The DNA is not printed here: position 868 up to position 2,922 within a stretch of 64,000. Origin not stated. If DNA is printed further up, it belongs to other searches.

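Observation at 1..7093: Seven translationally coupled genes of unknown function: MutL/GlmL-like actin-fold protein embedded among four membrane proteins and a zinc-ribbon/acidic-IDR protein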

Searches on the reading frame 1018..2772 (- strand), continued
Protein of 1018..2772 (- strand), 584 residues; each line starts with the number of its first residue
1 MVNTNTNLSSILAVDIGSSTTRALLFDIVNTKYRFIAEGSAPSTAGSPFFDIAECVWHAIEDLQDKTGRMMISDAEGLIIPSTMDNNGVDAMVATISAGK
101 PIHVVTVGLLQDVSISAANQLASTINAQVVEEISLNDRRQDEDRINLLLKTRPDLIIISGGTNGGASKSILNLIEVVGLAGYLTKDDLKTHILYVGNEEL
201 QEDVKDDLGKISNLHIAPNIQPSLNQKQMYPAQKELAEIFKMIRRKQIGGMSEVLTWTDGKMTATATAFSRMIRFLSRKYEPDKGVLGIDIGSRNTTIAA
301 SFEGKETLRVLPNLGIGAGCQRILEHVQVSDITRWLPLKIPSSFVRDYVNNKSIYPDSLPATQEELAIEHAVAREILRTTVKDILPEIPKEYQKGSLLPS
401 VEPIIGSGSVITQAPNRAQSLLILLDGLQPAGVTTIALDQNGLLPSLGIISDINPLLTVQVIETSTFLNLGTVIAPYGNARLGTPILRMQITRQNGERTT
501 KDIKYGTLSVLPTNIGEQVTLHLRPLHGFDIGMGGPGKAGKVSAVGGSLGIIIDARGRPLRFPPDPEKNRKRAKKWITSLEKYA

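Call 29: predict_structure(alignment_id=A1)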
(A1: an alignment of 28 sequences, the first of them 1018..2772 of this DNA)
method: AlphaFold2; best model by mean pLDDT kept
length: 584 residues; sequences in the alignment: 28
mean_pLDDT: 67.0   pTM: 0.56
mean pLDDT of the five models: 67.0, 55.4, 52.8, 49.9, 45.3
residues with pLDDT >= 90: 33; 70-90: 243; 50-70: 181; < 50: 127
segments of 3 or more residues with pLDDT < 50: 1-8, 45-50, 75-100, 161-168, 178-188, 208-216, 218-237, 239-263, 385-397
pLDDT, mean of each block of 10 residues (from residue 1): 46 64 74 76 53 71 81 52 32 29 61 61 60 63 56 60 46 50 46 57 53 44 34 46 38 40 59 77 74 75 68 64 74 87 88 73 86 83 52 48 78 83 83 83 68 64 71 87 91 88 91 86 88 79 87 84 81 86 76
secondary structure, 60 per line:
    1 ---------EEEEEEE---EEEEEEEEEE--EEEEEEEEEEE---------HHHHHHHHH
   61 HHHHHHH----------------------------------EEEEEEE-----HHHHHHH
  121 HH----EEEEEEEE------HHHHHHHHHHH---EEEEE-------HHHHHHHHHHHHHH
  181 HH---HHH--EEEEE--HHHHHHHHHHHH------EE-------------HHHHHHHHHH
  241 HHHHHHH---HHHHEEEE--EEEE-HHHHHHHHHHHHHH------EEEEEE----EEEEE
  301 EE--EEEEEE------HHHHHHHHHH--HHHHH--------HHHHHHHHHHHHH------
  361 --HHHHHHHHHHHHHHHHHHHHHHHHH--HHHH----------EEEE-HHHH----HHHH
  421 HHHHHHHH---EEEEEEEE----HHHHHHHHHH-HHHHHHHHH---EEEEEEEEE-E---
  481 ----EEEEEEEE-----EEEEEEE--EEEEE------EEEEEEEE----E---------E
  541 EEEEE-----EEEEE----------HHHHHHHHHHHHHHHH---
elements in order: E10-16 E20-29 E32-42 H52-67 E102-108 H114-122 E127-134 H141-151 E155-159 H167-182 E191-195 H198-209 H231-247 H251-254 E255-258 E261-264 H266-279 E286-291 E296-302 E305-310 H317-326 H329-333 H342-354 H363-387 H390-393 E404-407 H409-412 H417-428 E432-439 H444-453 H455-463 E467-475 E485-492 E498-504 E507-511 E518-525 E540-545 E551-555 H566-581
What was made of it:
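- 1018..1380 (-): Gene F, family-specific C-terminal beta-rich domain plus terminal helix (residues 465-584). Absent from true GlmL. Modelled with pLDDT about 80-90 (call 29).
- On ASKHA (actin/Hsp70/sugar-kinase) superfamily - protein F: The model is only pLDDT 67 and TM-scores are low (call 29).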

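Call 33: find_related_loci(query=A1, collection=genome_contigs, flank=10000)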
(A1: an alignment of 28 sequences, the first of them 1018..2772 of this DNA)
Query A1 (584 aa) in genome_contigs; peptide patterns used: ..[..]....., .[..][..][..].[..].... (x = any residue, [..] = any of these).
600 stretches matched a pattern (row limit reached: there are more); 561 encode a relative of the query (tblastn E <= 1e-3); the best 80 are kept; 80 distinct loci.
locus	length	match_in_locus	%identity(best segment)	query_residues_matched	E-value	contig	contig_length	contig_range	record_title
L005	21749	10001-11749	78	1-583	0e+0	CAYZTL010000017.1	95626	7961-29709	MAG TPA_asm: uncultured Anaerolineales bacterium isolate binchicken_co17_321 genome assembly, contig: NODE_684_length_95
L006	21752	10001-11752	61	1-583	0e+0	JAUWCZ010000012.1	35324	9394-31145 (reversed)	MAG: Chloroflexota bacterium isolate CSMAG_2151 CSMAG_2151_k141_847453_length_35324_cov_9.9580, whole genome shotgun seq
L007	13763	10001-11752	60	1-583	0e+0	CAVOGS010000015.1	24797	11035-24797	MAG: uncultured Chloroflexia bacterium isolate MFD09964.bin.2.149 genome assembly, contig: contig_79223, whole genome sh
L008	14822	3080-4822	60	4-583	0e+0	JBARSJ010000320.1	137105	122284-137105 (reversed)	MAG: Anaerolineales bacterium isolate MFD12959_ilm_asm_bin38 k127_373957, whole genome shotgun sequence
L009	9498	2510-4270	60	1-583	0e+0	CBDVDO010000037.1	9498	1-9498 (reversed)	MAG TPA_asm: uncultured Anaerolineales bacterium isolate SRR21487743_metabat2_18 genome assembly, contig: ERZ25748485.22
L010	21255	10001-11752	60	1-583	0e+0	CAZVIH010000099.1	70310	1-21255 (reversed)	MAG TPA_asm: uncultured Anaerolineales bacterium isolate SRP185410_co1_397 genome assembly, contig: k141_2290840, whole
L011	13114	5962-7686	59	10-583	0e+0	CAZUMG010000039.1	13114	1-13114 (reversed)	MAG TPA_asm: uncultured Anaerolineales bacterium isolate binchicken_co151_479 genome assembly, contig: NODE_7040_length_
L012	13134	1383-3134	60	1-583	0e+0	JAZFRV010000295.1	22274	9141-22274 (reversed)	MAG: Anaerolineales bacterium isolate BS1bin.19 BS1bin.19_295, whole genome shotgun sequence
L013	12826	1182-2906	58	10-583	0e+0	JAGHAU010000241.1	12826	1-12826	MAG: Anaerolineales bacterium isolate AUK238 PB_MBMC_192_c_000000000183, whole genome shotgun sequence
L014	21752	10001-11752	58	1-583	0e+0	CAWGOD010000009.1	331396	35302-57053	MAG: uncultured Chloroflexia bacterium isolate MFD03804.bin.3.292 genome assembly, contig: contig_36604, whole genome sh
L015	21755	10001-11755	59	1-584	0e+0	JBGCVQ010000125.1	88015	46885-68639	MAG: Anaerolineales bacterium isolate J0_2_160517rDrC_13 J0_2_160517rDrC_13_000000000125, whole genome shotgun sequence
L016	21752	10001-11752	57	1-583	0e+0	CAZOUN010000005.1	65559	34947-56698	MAG TPA_asm: uncultured Anaerolineales bacterium isolate binchicken_co181_55 genome assembly, contig: NODE_426_length_65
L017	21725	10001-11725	58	10-583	0e+0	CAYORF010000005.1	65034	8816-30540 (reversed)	MAG TPA_asm: uncultured Anaerolineales bacterium isolate binchicken_co9_181 genome assembly, contig: NODE_98_length_6503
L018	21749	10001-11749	54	1-581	0e+0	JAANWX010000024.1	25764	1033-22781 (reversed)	MAG: Chloroflexota bacterium isolate SuakinDeep_MAG43_1 MAG431_24, whole genome shotgun sequence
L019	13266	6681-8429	55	1-581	0e+0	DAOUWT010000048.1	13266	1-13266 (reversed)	MAG TPA_asm: Chloroflexota bacterium isolate CSMAG_882 CSMAG_882_k141_162870_length_13266_cov_39.2906, whole genome shot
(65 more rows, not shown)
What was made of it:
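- Tried and rejected: The F alignment was used instead (call 33).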

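Call 35: fold_search(model_id=the predicted structure, library=pdb)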
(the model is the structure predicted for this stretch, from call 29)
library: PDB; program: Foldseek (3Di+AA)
matches with E <= 10: 1715; with E <= 0.001: 114
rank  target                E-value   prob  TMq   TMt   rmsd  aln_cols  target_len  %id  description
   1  9h03_A                6.1e-08  1.00  0.18  0.10  26.7       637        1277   12  NMHase, dihydrouridine, 2.1A, CC_mask=0.7859 (released 2025-10-15)
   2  5l9w_B                6.0e-07  1.00  0.18  0.16  26.1       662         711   10  Crystal structure of the Apc core complex (released 2017-01-18)
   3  5l9w_b                9.4e-07  1.00  0.19  0.17  25.3       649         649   10  Crystal structure of the Apc core complex (released 2017-01-18)
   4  1t6c                  1.2e-06  1.00  0.14  0.24  24.0       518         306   11  Structural characterization of the Ppx/GppA protein family: crystal structure of the Aquifex aeolicus family member (released 2004-08-03)
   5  1t6d_B                2.7e-06  1.00  0.14  0.24  23.5       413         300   12  MIRAS phasing of the Aquifex aeolicus Ppx/GppA phosphatase: crystal structure of the type II variant (released 2004-08-03)
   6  5svc_B                2.9e-06  0.99  0.18  0.15  27.4       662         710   12  Mechanism of ATP-Dependent Acetone Carboxylation, Acetone Carboxylase nucleotide-free structure (released 2017-08-09)
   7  1t6d_A                3.4e-06  1.00  0.14  0.25  23.7       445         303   13  MIRAS phasing of the Aquifex aeolicus Ppx/GppA phosphatase: crystal structure of the type II variant (released 2004-08-03)
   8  5m45_B                3.6e-06  0.98  0.17  0.14  28.7       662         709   10  Structure of Acetone Carboxylase purified from Xanthobacter autotrophicus (released 2017-08-09)
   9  2v7y                  5.0e-06  0.98  0.16  0.18  30.4       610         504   10  Crystal structure of the molecular chaperone DnaK from Geobacillus kaustophilus HTA426 in post-ATP hydrolysis state (released 2008-04-08)
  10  3c7n_B                7.4e-06  0.99  0.18  0.19  21.2       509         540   14  Structure of the Hsp110:Hsc70 Nucleotide Exchange Complex (released 2008-05-27)
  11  4ani_H                8.8e-06  0.99  0.17  0.19  27.7       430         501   13  Structural basis for the intermolecular communication between DnaK and GrpE in the DnaK chaperone system from Geobacil (released 2012-05-23)
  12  5eox_B                9.8e-06  1.00  0.18  0.27  21.9       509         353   12  Pseudomonas aeruginosa PilM bound to ADP (released 2016-04-27)
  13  2j4r_A                1.0e-05  0.99  0.13  0.23  24.7       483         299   12  Structural Study of the Aquifex aeolicus PPX-GPPA enzyme (released 2007-10-16)
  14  5eox_A                1.2e-05  1.00  0.19  0.27  20.2       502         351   12  Pseudomonas aeruginosa PilM bound to ADP (released 2016-04-27)
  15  1e4g                  1.2e-05  0.99  0.14  0.20  20.0       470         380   11  FtsA (ATP-bound form) from Thermotoga maritima (released 2000-10-18)
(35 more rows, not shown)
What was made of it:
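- On ASKHA (actin/Hsp70/sugar-kinase) superfamily - protein F: Foldseek hits with probability up to 1.00 are almost all ASKHA proteins, at E 6e-8 to 1e-4 (call 35).
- Closest known: Hydantoinase A / oxoprolinase / acetone and acetophenone carboxylase ATPase subunits. Same: These are the best structural matches of F (call 35).
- Closest known: PilM-PilN-PilO-PilC, FtsA-FtsN and MreB-RodZ-MreCD platforms. Same: PilM, FtsA and MreB appear among the fold matches (call 35).
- The best fold matches of F are N-methylhydantoinase, acetophenone carboxylase and acetone carboxylase (call 35). ASKHA fold, with PilM, FtsA and MreB among the fold matches (call 35).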

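Call 55: search_solved_structures(query=A6, max_evalue=10, show_alignments=2)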
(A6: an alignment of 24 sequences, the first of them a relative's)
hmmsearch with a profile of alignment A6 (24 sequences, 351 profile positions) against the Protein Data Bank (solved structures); distinct sequences matched with E-value up to 10: 28.
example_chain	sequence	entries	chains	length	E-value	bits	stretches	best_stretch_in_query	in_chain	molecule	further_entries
5i8l_A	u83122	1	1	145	0.0006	22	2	144-165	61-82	Lysozyme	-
8jch_W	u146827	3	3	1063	0.0053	18.9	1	266-320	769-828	Transcription elongation factor SPT5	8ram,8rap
8k5p_W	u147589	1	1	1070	0.0054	18.8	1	266-320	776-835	Transcription elongation factor SPT5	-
7nkx_Z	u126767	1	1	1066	0.0056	18.8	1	266-320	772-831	Transcription elongation factor SPT5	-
7nky_Z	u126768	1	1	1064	0.0059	18.7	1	266-320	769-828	Transcription elongation factor SPT5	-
2r62_A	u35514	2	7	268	0.014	17.5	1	215-328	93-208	Cell division protease ftsH homolog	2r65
9eh1_Z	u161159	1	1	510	0.036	16.1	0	293-318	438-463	Transcription elongation factor SPT5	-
5xon_W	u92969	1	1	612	0.053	15.6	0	283-330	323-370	Protein that forms a complex with Spt4p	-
5oik_Z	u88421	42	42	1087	0.086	14.9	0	293-318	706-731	Transcription elongation factor SPT5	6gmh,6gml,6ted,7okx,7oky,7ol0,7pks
9j0n_Z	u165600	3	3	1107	0.089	14.8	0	293-318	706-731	Transcription elongation factor SPT5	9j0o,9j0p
1m1g_A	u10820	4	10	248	0.14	14.2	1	287-325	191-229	Transcription antitermination protein nusG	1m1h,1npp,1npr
7wbv_W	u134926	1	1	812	0.16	14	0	283-330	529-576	Transcription elongation factor SPT5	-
1shk_A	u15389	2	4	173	0.17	13.9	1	53-120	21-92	SHIKIMATE KINASE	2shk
1e6c_A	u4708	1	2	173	0.18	13.8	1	53-120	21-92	SHIKIMATE KINASE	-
8jh2_W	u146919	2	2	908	0.23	13.5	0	284-330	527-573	Transcription elongation factor SPT5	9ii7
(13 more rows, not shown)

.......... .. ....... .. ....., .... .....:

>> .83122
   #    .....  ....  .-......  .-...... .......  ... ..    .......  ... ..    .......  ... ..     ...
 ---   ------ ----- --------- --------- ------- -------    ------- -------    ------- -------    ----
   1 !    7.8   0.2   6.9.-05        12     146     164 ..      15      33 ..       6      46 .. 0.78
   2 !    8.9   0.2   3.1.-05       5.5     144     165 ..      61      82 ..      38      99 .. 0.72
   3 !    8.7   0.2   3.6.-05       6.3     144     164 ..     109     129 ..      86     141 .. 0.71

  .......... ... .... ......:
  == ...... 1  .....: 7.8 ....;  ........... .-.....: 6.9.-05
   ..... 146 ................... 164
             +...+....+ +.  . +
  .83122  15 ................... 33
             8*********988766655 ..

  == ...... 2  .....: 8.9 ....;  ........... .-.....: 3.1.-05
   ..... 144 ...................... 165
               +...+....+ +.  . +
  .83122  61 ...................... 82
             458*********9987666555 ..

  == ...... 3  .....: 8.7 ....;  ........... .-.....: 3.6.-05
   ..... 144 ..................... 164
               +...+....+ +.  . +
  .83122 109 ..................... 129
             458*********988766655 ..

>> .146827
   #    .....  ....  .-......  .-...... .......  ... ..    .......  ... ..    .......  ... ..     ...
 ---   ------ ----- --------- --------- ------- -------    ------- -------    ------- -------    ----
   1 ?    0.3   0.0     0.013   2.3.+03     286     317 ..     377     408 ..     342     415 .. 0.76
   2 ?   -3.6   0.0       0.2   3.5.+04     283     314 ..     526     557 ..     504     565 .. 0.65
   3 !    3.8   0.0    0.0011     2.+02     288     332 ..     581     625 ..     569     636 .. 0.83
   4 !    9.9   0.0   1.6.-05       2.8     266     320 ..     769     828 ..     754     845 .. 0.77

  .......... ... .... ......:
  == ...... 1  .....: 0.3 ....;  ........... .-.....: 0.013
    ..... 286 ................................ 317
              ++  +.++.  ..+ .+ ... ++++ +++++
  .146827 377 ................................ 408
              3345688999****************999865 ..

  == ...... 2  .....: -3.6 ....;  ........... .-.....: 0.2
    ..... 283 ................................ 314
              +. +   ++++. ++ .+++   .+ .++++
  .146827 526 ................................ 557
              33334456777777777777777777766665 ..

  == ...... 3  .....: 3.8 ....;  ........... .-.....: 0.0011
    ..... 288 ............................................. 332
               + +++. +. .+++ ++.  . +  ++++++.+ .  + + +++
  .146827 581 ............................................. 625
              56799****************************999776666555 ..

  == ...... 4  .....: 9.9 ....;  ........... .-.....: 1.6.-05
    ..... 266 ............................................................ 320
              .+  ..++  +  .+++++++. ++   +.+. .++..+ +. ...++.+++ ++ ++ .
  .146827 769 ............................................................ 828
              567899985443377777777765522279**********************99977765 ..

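Call 75: search_protein_families(library=pfam, alignment_id=A9, max_evalue=0.1)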
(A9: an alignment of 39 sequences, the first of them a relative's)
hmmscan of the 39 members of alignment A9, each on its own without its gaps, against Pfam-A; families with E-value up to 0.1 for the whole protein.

A. member 1, L001:11799-12857:+ (352 aa): 1 family
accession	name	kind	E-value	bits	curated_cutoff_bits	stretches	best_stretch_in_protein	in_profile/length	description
PF00467.35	KOW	-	0.0023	18.2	22.3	0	293-312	1-20/32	KOW motif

B. families by the number of members that match (of 39 scanned): 18 families
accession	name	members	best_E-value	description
PF13375.12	RnfC_N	32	3.1e-07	RnfC Barrel sandwich hybrid domain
PF00364.28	Biotin_lipoyl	25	5.6e-07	Biotin-requiring enzyme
PF00467.35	KOW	21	0.00022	KOW motif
PF05896.17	NQRA_N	10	0.0025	NqrA N-terminal barrel-sandwich hybrid domain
PF13533.13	Biotin_lipoyl_2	5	2e-05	Biotin-lipoyl like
PF23290.1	KOW5_SPT5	4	0.001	Transcription elongation factor SPT5, fifth KOW domain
PF02225.27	PA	2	0.0098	PA domain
PF01551.29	Peptidase_M23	2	0.037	Peptidase family M23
PF07831.19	PYNP_C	2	0.07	Pyrimidine nucleoside phosphorylase C-terminal domain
PF01597.25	GCV_H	1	0.012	Glycine cleavage H-protein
PF02749.22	QRPTase_N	1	0.022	Quinolinate phosphoribosyl transferase, N-terminal domain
PF04014.23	MazE_antitoxin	1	0.027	Antidote-toxin recognition MazE, bacterial antitoxin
PF10011.15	DUF2254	1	0.044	Predicted membrane protein (DUF2254)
PF06322.17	Phage_NinH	1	0.05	Phage NinH protein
PF00814.31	TsaD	1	0.063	tRNA N6-adenosine threonylcarbamoyltransferase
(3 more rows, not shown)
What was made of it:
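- G's N-domain matches RnfC_N in 32 of 39 members and NQRA_N in 10 of 39 (call 75).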

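Call 76: search_solved_structures(query=A9, max_evalue=1, show_alignments=2)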
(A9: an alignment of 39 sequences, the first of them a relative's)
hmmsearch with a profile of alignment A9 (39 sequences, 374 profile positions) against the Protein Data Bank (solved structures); distinct sequences matched with E-value up to 1: 27.
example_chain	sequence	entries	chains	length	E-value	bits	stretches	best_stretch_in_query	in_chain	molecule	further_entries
5i8l_A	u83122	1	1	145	1.9e-05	26.8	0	136-177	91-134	Lysozyme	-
8jch_W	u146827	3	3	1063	5.9e-05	25.1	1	286-354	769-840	Transcription elongation factor SPT5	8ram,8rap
8k5p_W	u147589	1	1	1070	6e-05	25.1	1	286-354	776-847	Transcription elongation factor SPT5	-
9eh1_Z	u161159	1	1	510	6.6e-05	25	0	315-355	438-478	Transcription elongation factor SPT5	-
7nkx_Z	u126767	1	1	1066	0.0001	24.4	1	286-354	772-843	Transcription elongation factor SPT5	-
7nky_Z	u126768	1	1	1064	0.00014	23.9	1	286-354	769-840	Transcription elongation factor SPT5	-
2xhc_A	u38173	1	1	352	0.00015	23.8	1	288-348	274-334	TRANSCRIPTION ANTITERMINATION PROTEIN NUSG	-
5oik_Z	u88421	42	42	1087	0.00083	21.4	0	315-355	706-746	Transcription elongation factor SPT5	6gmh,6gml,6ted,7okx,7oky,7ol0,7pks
9j0n_Z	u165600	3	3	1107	0.00089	21.3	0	315-355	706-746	Transcription elongation factor SPT5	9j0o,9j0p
1m1g_A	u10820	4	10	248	0.01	17.8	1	303-348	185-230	Transcription antitermination protein nusG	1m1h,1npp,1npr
2e70_A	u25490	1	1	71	0.021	16.7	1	314-355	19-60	Transcription elongation factor SPT5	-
8qsz_Y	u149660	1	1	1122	0.038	15.9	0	292-338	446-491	Transcription elongation factor spt5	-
2lq8_A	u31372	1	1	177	0.04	15.8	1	288-348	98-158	Transcription antitermination protein nusG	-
1nz9_A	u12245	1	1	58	0.13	14.1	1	312-345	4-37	TRANSCRIPTION ANTITERMINATION PROTEIN NUSG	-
7dvq_y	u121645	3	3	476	0.16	13.9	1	296-340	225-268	G-patch domain and KOW motifs-containing protein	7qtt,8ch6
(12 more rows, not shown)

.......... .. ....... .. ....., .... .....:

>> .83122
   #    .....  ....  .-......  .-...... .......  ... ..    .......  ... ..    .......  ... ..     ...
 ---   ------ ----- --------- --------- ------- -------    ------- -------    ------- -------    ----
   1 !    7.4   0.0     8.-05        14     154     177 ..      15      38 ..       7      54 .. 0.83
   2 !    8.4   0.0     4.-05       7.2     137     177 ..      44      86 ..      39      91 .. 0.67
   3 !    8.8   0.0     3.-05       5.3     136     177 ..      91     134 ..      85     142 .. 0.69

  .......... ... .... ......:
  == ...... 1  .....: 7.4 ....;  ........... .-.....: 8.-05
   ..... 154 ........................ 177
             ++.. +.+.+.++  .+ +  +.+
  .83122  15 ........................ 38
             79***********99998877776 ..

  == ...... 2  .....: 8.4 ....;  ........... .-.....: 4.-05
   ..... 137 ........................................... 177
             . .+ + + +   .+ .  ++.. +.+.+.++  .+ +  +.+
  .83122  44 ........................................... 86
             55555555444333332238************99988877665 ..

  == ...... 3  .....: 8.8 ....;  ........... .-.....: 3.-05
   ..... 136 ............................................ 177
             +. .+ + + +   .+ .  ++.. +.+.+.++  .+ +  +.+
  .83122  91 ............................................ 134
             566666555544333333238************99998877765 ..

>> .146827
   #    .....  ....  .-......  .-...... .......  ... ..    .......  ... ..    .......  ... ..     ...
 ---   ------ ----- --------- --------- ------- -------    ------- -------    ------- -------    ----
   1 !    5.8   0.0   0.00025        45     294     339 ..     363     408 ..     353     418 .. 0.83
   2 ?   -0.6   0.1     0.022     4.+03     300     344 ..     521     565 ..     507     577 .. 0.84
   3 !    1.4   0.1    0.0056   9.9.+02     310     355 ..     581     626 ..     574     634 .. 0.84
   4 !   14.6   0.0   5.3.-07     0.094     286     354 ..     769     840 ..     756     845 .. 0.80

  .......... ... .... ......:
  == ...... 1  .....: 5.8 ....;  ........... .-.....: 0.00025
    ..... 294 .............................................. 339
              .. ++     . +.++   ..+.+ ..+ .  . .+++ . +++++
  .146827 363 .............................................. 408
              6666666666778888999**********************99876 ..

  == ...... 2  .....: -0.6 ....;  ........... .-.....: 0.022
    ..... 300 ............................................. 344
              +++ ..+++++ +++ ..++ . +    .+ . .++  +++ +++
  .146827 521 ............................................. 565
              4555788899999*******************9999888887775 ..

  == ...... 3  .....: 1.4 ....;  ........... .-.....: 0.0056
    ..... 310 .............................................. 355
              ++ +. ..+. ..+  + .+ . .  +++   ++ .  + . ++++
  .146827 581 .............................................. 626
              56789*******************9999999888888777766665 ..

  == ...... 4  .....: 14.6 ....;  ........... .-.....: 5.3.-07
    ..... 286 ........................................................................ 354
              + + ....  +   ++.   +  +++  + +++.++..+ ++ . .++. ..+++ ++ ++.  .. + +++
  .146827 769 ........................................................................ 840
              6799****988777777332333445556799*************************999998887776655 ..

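Call 95: search_protein_families(library=padloc, max_evalue=0.01, proteins=[window:1018-2772:-, L001:11799-12857:+, L001:12922-13500:+])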
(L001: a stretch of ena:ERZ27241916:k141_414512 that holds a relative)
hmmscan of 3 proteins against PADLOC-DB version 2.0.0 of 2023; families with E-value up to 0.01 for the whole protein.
window:1018-2772:- (584 aa): 0 families

L001:11799-12857:+ (352 aa): 0 families

L001:12922-13500:+ (192 aa): 1 family
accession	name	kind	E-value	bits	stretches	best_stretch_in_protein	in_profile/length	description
PDLC04061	PD-T4-6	-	0.0066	14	1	59-152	383-479/510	-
